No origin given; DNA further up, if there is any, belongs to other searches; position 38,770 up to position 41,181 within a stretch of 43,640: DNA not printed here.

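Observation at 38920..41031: Pseudo-histidine kinase (His to Glu in the H-box, no ATP-lid motifs) covalently fused to an intact DEDDh exonuclease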

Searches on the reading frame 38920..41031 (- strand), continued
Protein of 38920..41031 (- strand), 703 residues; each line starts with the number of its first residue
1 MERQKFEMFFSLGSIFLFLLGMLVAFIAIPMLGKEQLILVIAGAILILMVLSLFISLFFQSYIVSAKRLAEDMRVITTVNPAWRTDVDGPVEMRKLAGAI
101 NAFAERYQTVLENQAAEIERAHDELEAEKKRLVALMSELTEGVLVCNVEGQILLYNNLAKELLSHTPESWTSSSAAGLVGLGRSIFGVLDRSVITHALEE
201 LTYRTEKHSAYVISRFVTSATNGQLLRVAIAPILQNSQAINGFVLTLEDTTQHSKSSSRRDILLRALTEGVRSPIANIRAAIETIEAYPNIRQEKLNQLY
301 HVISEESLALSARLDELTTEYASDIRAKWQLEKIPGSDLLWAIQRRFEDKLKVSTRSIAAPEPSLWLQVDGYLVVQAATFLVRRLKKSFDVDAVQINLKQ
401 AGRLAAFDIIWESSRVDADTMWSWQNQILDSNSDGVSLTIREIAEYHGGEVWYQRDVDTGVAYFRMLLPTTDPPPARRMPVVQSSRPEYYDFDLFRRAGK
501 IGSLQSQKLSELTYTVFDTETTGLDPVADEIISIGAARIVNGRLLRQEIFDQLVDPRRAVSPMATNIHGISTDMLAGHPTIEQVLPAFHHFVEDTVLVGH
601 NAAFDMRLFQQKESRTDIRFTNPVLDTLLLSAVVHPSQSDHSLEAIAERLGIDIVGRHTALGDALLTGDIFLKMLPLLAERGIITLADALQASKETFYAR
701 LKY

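Call 27: predict_structure(alignment_id=A1)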
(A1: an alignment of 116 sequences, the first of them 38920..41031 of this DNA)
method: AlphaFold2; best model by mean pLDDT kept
length: 703 residues; sequences in the alignment: 116
mean_pLDDT: 75.9   pTM: 0.56
mean pLDDT of the five models: 75.9, 74.6, 74.6, 70.4, 70.3
residues with pLDDT >= 90: 21; 70-90: 509; 50-70: 150; < 50: 23
segments of 3 or more residues with pLDDT < 50: 167-176, 431-435, 479-483
pLDDT, mean of each block of 10 residues (from residue 1): 64 79 73 74 83 80 79 81 77 83 85 80 77 72 80 81 58 48 71 73 69 71 73 72 80 59 69 84 88 88 89 79 56 77 76 70 72 82 83 85 84 73 75 58 78 78 85 59 59 69 79 86 69 79 67 59 63 64 79 86 85 80 88 83 82 71 85 90 89 87 70
secondary structure, 60 per line:
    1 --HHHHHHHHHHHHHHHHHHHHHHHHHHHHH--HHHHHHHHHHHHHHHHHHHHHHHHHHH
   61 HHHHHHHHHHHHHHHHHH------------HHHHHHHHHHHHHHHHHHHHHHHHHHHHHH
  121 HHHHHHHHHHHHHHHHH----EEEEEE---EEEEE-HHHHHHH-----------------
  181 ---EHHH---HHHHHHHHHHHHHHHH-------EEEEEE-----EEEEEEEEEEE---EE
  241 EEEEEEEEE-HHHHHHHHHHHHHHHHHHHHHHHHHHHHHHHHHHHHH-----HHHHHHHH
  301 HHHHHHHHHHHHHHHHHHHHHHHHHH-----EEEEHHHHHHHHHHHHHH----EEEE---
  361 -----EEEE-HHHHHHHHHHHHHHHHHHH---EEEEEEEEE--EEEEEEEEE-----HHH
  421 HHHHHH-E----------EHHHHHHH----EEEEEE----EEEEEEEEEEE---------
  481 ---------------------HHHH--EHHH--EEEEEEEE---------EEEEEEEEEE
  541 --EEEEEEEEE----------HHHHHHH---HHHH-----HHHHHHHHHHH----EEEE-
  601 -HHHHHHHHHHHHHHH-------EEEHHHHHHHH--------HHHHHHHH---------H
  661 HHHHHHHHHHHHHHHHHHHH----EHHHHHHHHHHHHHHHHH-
elements in order (helices of 4 or more, strands of 3 or more residues): H3-31 H34-78 H91-137 E142-147 E151-155 H157-163 H191-206 E214-219 E225-235 E239-249 H251-287 H293-326 E332-335 H336-349 E354-357 E366-369 H371-389 E393-401 E404-412 H418-426 H440-446 E451-456 E461-471 H502-505 E514-521 E531-540 E543-551 H562-568 H572-575 H581-591 E596-599 H602-616 E624-626 H627-634 H643-650 H660-680 H686-702

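Call 28: search_protein_families(library=pfam, proteins=[L007:3517-6291:+, L007:6319-6690:+, L007:3-1382:+, L006:6097-6297:+], max_evalue=1)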
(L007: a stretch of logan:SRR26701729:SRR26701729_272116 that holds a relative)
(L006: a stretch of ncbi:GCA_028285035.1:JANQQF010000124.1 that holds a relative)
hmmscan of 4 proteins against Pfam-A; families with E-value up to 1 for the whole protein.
L007:3517-6291:+ (924 aa): 7 families
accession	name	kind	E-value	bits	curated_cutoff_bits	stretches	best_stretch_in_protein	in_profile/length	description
PF02518.31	HATPase_c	-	1.3e-27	96.9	26.4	1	797-908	2-109/111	Histidine kinase-, DNA gyrase B-, and HSP90-like ATPase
PF00512.31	HisKA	-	7.9e-19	67.9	26.9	1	684-750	2-66/66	His Kinase A (phospho-acceptor) domain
PF13581.12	HATPase_c_2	-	0.029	14.8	27.4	1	819-883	52-110/127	Histidine kinase-like ATPase domain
PF16789.10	YscO-like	-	0.09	13.2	27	1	641-695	85-139/161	YscO-like protein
PF02050.21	FliJ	-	0.16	12.6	28.4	1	651-688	63-100/123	Flagellar FliJ protein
PF08066.17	PMC2NT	-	0.25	12.4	23.3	0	702-772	4-75/91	PMC2NT (NUC016) domain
PF05549.16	Allexi_40kDa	-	0.33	10.9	26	1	622-703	76-153/271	Allexivirus 40kDa protein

L007:6319-6690:+ (123 aa): 0 families

L007:3-1382:+ (459 aa): 4 families
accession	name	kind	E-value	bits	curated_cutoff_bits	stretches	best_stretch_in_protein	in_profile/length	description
PF00501.34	AMP-binding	-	3.2e-48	164.9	29.9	1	13-270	120-376/384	AMP-binding enzyme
PF13193.12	AMP-binding_C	-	4.1e-25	88.9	24.5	1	335-413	2-76/76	AMP-binding enzyme C-terminal domain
PF07499.19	RuvA_C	-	0.058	14.3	24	1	440-458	3-21/47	RuvA, C-terminal domain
PF23562.2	AMP-binding_C_3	-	0.11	13.3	20.8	1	320-387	2-67/124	AMP-binding enzyme C-terminal domain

L006:6097-6297:+ (66 aa): 0 families

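Call 31: fold_search(model_id=the predicted structure, library=pdb)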
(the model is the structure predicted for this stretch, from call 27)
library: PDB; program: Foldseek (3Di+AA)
matches with E <= 10: 1143; with E <= 0.001: 445
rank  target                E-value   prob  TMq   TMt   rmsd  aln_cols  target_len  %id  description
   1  9a5d_A                1.3e-18  1.00  0.23  0.26  21.4       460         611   18  Integrative model of WALK-YYCH by crosslinking MS and deep learning (released 2024-09-18)
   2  4i5s_B                5.3e-17  1.00  0.21  0.32  20.3       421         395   19  Structure and function of sensor histidine kinase (released 2013-03-27)
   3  4i5s_A                3.6e-16  1.00  0.19  0.30  20.5       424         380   18  Structure and function of sensor histidine kinase (released 2013-03-27)
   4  8a52_A                5.6e-15  1.00  0.24  0.42  17.8       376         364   14  Crystal structure of a chimeric LOV-Histidine kinase SB2F1 (asymmetrical variant, trigonal form with long c-axis) (released 2023-12-27)
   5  8a6x_B                1.1e-14  1.00  0.24  0.42  17.7       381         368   15  Crystal structure of a chimeric LOV-Histidine kinase SB2F1 (asymmetrical variant, trigonal form with long c axis) (released 2024-01-10)
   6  8a7h_A                2.2e-13  1.00  0.23  0.42  18.1       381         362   14  Crystal structure of a chimeric LOV-Histidine kinase SB2F1-I66R mutant (light state; asymmetrical variant, trigonal fo (released 2024-01-10)
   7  4gcz_A                2.5e-13  1.00  0.18  0.32  21.6       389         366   15  Structure of a blue-light photoreceptor (released 2013-06-19)
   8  8a7f_A                2.7e-13  1.00  0.23  0.42  17.8       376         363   14  Crystal structure of a chimeric LOV-Histidine kinase SB2F1-I66R mutant (asymmetrical variant, trigonal form with long  (released 2024-01-10)
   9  8a3u                  3.0e-13  1.00  0.23  0.42  17.9       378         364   14  Crystal structure of a chimeric LOV-Histidine kinase SB2F1 (symmetrical variant, trigonal form with short c-axis) (released 2023-12-20)
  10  8a7f_B                3.5e-13  1.00  0.23  0.41  17.9       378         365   15  Crystal structure of a chimeric LOV-Histidine kinase SB2F1-I66R mutant (asymmetrical variant, trigonal form with long  (released 2024-01-10)
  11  9qpc_A                1.3e-12  1.00  0.25  0.14   2.1       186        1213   31  DNA polymerase with inhibitor (released 2025-09-24)
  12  9qrn_A                1.5e-12  1.00  0.25  0.16   2.1       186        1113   31  DNA polymerase without DNA or inhibitor (released 2025-09-24)
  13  3a0r_A                6.1e-12  1.00  0.19  0.36  18.4       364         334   14  Crystal structure of histidine kinase ThkA (TM1359) in complex with response regulator protein TrrA (TM1360) (released 2009-10-20)
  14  4gcz_B                1.5e-11  1.00  0.16  0.28  27.0       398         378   14  Structure of a blue-light photoreceptor (released 2013-06-19)
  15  8isk_B                3.9e-11  1.00  0.18  0.15  27.0       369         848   12  Pr conformer of Zea mays phytochrome A1 - ZmphyA1-Pr (released 2023-08-09)
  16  2p1j_B                5.4e-11  1.00  0.19  0.73  13.9       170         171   37  Crystal structure of a polC-type DNA polymerase III exonuclease domain from Thermotoga maritima (released 2007-03-20)
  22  2p1j_A                2.2e-10  1.00  0.19  0.76   9.7       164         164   38  Crystal structure of a polC-type DNA polymerase III exonuclease domain from Thermotoga maritima (released 2007-03-20)
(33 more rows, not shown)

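Call 33: find_related_loci(query=A1, collection=genome_contigs, flank=10000)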
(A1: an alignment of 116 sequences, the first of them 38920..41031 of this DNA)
Query A1 (703 aa) in genome_contigs; peptide patterns used: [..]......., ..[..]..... (x = any residue, [..] = any of these).
599 stretches matched a pattern (row limit reached: there are more); 572 encode a relative of the query (tblastn E <= 1e-3); the best 80 are kept; 80 distinct loci.
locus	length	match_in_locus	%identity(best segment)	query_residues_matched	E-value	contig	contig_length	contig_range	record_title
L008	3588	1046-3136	55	6-703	0e+0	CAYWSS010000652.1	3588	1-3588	MAG TPA_asm: uncultured Caldilineaceae bacterium isolate binchicken_co275_173 genome assembly, contig: NODE_55278_length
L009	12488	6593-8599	53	39-703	0e+0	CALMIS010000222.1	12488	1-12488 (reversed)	MAG TPA_asm: uncultured Chloroflexi bacterium isolate SRR2107183_bin.79_CONCOCT_v1.1_MAG genome assembly, contig: ERZ794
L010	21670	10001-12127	50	11-703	0e+0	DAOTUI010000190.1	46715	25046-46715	MAG TPA_asm: Chloroflexaceae bacterium isolate F17_50 k129_3185343, whole genome shotgun sequence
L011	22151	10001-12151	48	1-703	0e+0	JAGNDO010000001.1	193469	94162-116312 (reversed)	MAG: Caldilineaceae bacterium isolate Gw_Eff_bin_337 Gw_Eff_52_length_193469_cov_138.051882, whole genome shotgun sequen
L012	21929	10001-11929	49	59-703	0e+0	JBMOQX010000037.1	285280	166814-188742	MAG: Pseudomonadota bacterium isolate Betzabe_MAG165 MAG165_37, whole genome shotgun sequence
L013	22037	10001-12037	48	51-703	0e+0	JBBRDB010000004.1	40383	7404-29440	MAG: Thermoleophilia bacterium isolate Co_metawrap_2432 Cmw_2432_k141_19697445_length_40383_cov_12.0000, whole genome sh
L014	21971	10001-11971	47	58-703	0e+0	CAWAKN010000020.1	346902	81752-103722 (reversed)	MAG: uncultured beta proteobacterium isolate MFD02199.bin.2.181 genome assembly, contig: contig_48928, whole genome shot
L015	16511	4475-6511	45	30-703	0e+0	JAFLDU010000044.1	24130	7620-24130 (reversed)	MAG: Zoogloea sp. isolate UWPOB_ZOOG1 gnl_X_ACGIDIBF_42, whole genome shotgun sequence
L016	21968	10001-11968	47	58-703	0e+0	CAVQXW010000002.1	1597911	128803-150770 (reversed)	MAG: uncultured beta proteobacterium isolate MFD00032.bin.1.60 genome assembly, contig: contig_37836, whole genome shotg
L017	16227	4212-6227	47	33-703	0e+0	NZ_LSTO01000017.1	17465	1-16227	Noviherbaspirillum denitrificans strain TSA40 Contig17, whole genome shotgun sequence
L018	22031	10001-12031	45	43-703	0e+0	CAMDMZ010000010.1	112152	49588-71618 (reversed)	MAG: Propionivibrio dicarboxylicus isolate MiH-14oct19-39 genome assembly, contig: MiH-14oct19-C164, whole genome shotgu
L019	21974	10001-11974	46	57-703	0e+0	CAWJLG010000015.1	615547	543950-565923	MAG: uncultured beta proteobacterium isolate MFD05942.bin.1.21 genome assembly, contig: contig_5653, whole genome shotgu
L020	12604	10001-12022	45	44-703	0e+0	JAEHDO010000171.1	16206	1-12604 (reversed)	MAG: Betaproteobacteria bacterium isolate EFPC_67 k127_3932677, whole genome shotgun sequence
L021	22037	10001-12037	46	37-703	0e+0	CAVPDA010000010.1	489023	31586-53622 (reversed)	MAG: uncultured beta proteobacterium isolate MFD00032.bin.2.89 genome assembly, contig: contig_5179, whole genome shotgu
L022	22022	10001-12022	46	45-703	0e+0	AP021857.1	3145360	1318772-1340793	Candidatus Desulfobacillus denitrificans DNA, complete genome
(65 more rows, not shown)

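Call 72: search_protein_families(library=padloc, proteins=[window:38920-41031:-, L007:1506-3302:+], max_evalue=0.001)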
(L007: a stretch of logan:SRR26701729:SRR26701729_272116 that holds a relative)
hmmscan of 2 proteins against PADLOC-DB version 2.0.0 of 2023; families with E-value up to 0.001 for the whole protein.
window:38920-41031:- (703 aa): 3 families
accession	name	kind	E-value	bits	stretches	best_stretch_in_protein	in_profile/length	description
PDLC01247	DEDDh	-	1.6e-40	137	1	516-671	2-138/139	"CAS-I,CAS-II,CAS-III,CAS-IV,CAS-V,CAS-VI; associated"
PDLC05027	PDC-S48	-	5.9e-28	96.1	1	513-677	5-169/411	-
PDLC05028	PDC-S48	-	1.3e-24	84.6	1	502-675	8-180/512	-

L007:1506-3302:+ (598 aa): 0 families

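Call 80: search_solved_structures(query=A1, max_evalue=0.01, show_alignments=0)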
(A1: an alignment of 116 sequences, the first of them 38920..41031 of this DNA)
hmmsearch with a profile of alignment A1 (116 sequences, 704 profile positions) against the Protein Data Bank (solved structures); distinct sequences matched with E-value up to 0.01: 24.
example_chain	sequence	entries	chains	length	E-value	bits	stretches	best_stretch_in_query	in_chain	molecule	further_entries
2p1j_A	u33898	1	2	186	1.2e-43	152.3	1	505-683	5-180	DNA polymerase III polC-type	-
9qpc_A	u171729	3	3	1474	9.8e-34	119.6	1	506-671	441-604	DNA polymerase III PolC-type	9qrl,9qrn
1j53_A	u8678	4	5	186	1.7e-22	82.4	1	516-675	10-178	DNA polymerase III, epsilon chain | DNA polymerase III epsilon subunit | DNA POLYMERASE III SUBUNIT EPSILON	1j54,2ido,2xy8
2gui_A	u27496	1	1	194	1.9e-22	82.3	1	516-675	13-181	DNA polymerase III epsilon subunit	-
5fku_D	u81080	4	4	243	3.4e-22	81.5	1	516-675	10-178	DNA POLYMERASE III SUBUNIT EPSILON | DNA POLYMERASE III EPSILON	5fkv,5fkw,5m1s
8zef_A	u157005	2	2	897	1.6e-17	66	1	513-674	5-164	3'-5' exonuclease DinG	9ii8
4i5s_A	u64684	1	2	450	8.5e-15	57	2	40-171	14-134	Putative histidine kinase CovS; VicK-like protein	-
4fzx_C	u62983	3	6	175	8.9e-14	53.6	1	516-610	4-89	Exodeoxyribonuclease 10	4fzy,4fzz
8h18_A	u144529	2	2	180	5e-12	47.9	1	514-620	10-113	DnaQ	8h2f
8fyc_K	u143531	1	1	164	1.5e-10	43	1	513-667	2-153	DEDDh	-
8fy9_A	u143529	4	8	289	2.6e-10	42.2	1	512-667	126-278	Cas2-DEDDh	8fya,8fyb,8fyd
4mn5_A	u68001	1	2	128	1.9e-08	36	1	119-261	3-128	Sensor protein kinase WalK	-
3a0r_A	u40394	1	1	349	4.3e-08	34.9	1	133-456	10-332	Sensor protein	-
7duc_A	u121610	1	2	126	1.4e-07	33.2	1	119-259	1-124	Sensor protein kinase WalK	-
9l8b_A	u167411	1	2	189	2.7e-05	25.6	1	516-672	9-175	exodeoxyribonuclease III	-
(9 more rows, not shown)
